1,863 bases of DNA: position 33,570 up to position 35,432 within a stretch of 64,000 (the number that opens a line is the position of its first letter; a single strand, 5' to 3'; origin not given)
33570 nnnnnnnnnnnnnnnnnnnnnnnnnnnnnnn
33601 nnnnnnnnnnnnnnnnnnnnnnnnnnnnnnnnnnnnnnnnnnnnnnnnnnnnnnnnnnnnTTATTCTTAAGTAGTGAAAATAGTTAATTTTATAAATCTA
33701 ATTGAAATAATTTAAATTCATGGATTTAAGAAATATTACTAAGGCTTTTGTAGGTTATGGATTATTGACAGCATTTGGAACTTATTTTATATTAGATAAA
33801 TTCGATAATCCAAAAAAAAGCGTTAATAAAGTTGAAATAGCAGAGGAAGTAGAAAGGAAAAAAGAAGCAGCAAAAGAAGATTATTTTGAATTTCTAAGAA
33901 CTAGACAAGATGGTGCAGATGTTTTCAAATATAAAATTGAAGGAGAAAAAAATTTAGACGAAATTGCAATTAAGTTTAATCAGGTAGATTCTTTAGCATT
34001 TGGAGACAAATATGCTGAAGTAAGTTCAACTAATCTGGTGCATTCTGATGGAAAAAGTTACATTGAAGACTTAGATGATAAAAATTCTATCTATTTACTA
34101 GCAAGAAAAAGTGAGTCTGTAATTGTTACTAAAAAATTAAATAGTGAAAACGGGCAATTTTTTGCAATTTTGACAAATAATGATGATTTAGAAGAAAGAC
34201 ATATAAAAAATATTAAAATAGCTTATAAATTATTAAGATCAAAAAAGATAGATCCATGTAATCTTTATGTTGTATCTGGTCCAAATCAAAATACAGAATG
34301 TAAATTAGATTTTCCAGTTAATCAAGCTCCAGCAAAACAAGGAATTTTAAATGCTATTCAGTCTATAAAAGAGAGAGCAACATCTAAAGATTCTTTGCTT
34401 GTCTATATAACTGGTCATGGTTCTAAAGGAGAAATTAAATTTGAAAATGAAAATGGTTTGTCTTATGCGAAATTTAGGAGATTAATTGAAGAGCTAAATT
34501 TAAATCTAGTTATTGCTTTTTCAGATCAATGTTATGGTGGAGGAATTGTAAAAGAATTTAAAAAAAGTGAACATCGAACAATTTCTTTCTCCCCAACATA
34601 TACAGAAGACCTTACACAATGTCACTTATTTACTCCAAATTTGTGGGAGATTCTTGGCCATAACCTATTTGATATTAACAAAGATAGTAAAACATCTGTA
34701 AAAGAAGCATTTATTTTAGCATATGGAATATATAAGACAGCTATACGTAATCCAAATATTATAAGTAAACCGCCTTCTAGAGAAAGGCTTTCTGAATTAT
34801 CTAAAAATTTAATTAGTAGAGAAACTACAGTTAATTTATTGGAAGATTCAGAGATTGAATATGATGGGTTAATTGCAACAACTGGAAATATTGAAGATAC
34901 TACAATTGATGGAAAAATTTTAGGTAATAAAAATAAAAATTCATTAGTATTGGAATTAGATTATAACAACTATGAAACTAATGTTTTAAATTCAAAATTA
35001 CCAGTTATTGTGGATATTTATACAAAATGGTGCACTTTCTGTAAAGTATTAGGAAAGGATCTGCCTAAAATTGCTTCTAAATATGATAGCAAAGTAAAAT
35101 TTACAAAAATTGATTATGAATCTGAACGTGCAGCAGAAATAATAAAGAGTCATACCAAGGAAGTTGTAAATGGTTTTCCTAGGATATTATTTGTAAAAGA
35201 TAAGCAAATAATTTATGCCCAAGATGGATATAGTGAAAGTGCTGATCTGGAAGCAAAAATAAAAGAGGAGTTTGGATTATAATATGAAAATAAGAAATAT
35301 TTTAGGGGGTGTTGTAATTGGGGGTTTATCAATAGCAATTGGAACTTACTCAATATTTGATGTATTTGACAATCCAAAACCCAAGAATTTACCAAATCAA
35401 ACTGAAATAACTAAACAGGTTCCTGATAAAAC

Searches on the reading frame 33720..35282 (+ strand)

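Call 3: search_protein_families(library=pfam, proteins=[window:33720-35282:+], max_evalue=1)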
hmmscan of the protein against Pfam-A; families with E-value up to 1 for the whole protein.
window:33720-35282:+ (520 aa): 5 families
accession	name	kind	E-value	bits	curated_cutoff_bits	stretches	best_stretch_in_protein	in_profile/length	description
PF00085.26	Thioredoxin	-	1e-15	58.1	23.5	1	411-516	3-103/103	Thioredoxin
PF13098.12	Thioredoxin_2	-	1.5e-07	32.1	27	1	425-513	4-103/104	Thioredoxin-like domain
PF13899.12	Thioredoxin_7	-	9.8e-05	22.9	27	1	425-493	16-82/83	Thioredoxin-like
PF01650.23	Peptidase_C13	-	0.0001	22.4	22.8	1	220-284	105-173/258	Peptidase C13 family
PF18125.6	RlmM_FDX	-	0.32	12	22.2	0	460-488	6-34/71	RlmM ferredoxin-like domain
